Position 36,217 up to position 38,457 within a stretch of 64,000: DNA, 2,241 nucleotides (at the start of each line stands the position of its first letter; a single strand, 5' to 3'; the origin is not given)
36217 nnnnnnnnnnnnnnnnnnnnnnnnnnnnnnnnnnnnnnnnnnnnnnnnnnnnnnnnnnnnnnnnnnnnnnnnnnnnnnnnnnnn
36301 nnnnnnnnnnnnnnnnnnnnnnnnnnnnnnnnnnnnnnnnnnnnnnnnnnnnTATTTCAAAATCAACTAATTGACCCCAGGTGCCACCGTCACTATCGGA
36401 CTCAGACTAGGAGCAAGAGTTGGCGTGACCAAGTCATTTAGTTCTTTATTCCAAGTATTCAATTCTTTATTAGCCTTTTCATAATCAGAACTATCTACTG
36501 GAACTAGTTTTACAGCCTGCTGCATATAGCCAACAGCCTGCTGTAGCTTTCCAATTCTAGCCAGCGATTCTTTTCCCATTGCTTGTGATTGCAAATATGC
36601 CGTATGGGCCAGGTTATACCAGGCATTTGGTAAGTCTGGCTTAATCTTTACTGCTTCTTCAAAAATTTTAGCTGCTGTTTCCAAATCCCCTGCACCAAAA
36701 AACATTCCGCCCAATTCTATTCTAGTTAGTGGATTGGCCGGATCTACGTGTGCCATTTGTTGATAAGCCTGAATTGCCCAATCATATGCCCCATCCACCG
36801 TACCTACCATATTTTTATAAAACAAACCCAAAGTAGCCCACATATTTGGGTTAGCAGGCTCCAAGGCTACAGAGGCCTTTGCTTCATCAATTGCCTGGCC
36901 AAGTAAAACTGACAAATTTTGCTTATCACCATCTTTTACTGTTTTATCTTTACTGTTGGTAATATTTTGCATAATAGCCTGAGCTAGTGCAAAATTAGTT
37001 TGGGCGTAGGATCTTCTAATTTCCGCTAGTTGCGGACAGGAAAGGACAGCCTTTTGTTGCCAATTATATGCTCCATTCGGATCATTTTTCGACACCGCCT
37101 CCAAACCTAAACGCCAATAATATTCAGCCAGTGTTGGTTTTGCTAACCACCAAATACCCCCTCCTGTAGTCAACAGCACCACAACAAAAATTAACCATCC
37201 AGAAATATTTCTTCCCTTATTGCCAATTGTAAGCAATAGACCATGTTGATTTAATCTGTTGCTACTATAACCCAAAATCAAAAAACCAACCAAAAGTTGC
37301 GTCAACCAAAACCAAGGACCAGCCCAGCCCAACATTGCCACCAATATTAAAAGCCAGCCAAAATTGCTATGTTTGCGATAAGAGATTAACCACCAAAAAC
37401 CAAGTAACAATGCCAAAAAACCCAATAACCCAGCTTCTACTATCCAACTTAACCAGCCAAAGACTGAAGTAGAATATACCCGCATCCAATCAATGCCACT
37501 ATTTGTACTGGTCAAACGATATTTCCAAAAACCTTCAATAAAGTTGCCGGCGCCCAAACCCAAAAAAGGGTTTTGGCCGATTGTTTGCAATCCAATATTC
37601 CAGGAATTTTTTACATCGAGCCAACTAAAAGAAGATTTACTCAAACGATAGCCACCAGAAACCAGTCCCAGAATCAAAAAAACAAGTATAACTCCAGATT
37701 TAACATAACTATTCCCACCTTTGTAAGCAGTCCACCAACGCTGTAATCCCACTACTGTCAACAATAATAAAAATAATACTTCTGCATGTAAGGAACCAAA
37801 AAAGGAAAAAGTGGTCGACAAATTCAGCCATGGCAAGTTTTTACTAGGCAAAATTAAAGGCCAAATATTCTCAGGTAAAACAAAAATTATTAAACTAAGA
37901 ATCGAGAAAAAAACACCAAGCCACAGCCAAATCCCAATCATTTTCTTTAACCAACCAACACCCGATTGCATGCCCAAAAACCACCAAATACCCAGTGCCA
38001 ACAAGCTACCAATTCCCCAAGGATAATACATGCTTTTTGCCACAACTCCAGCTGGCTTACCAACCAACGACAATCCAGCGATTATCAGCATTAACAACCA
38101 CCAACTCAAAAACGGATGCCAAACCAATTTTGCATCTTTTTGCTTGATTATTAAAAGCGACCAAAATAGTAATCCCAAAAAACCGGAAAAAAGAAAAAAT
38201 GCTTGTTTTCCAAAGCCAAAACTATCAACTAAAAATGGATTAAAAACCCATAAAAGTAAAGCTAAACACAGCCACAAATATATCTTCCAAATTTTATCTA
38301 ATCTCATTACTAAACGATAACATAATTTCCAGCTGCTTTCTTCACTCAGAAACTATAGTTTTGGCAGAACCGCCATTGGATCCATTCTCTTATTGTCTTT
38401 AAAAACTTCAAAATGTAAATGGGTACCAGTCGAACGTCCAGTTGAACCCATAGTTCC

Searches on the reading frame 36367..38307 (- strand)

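Call 5: search_protein_families(library=pfam, proteins=[window:36367-38307:-], max_evalue=0.1)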
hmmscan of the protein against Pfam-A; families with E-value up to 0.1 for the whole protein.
window:36367-38307:- (646 aa): 14 families
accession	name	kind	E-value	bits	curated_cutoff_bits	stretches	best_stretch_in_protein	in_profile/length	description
PF13414.12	TPR_11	-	5.3e-11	42.5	26.8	1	535-573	3-41/42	TPR repeat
PF07719.23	TPR_2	-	2.6e-08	33.8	27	0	531-558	6-33/34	Tetratricopeptide repeat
PF13431.12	TPR_17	-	3.5e-07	30.4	24.4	1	549-578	2-31/34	Tetratricopeptide repeat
PF13428.12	TPR_14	-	7.2e-07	29.7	23.5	1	531-568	6-43/44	Tetratricopeptide repeat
PF13181.12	TPR_8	-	1.8e-06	28.1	25.7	0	537-558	12-33/34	Tetratricopeptide repeat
PF00515.34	TPR_1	-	4.6e-06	26.7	27.8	0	532-558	7-33/34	Tetratricopeptide repeat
PF14559.12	TPR_19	-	1.5e-05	25.6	25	1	537-572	2-37/68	Tetratricopeptide repeat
PF13432.12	TPR_16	-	1.7e-05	25.6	32.7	1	508-560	13-65/65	Tetratricopeptide repeat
PF24575.1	TPR_Slam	-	0.00023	22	35.2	1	498-549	53-104/104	Surface lipoprotein assembly modifier, N-terminal TPR repeats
PF13371.12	TPR_9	-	0.00066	20.1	35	1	508-561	11-64/73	Tetratricopeptide repeat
PF23914.1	TPR_CcmH_CycH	-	0.0016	18.7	42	0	482-575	45-136/158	Cytochrome c-type biogenesis protein H TPR domain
PF13424.12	TPR_12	-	0.011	16.4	30.1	0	492-556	8-75/77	Tetratricopeptide repeat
PF20308.4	TPR-S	-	0.013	16.5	27.6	0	434-523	9-90/102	Tetratricopeptide Repeats-Sensor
PF25060.1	ARM_TT21_2nd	-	0.092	12.6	27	0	513-576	183-238/270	Tetratricopeptide repeat protein 21 second ARM domain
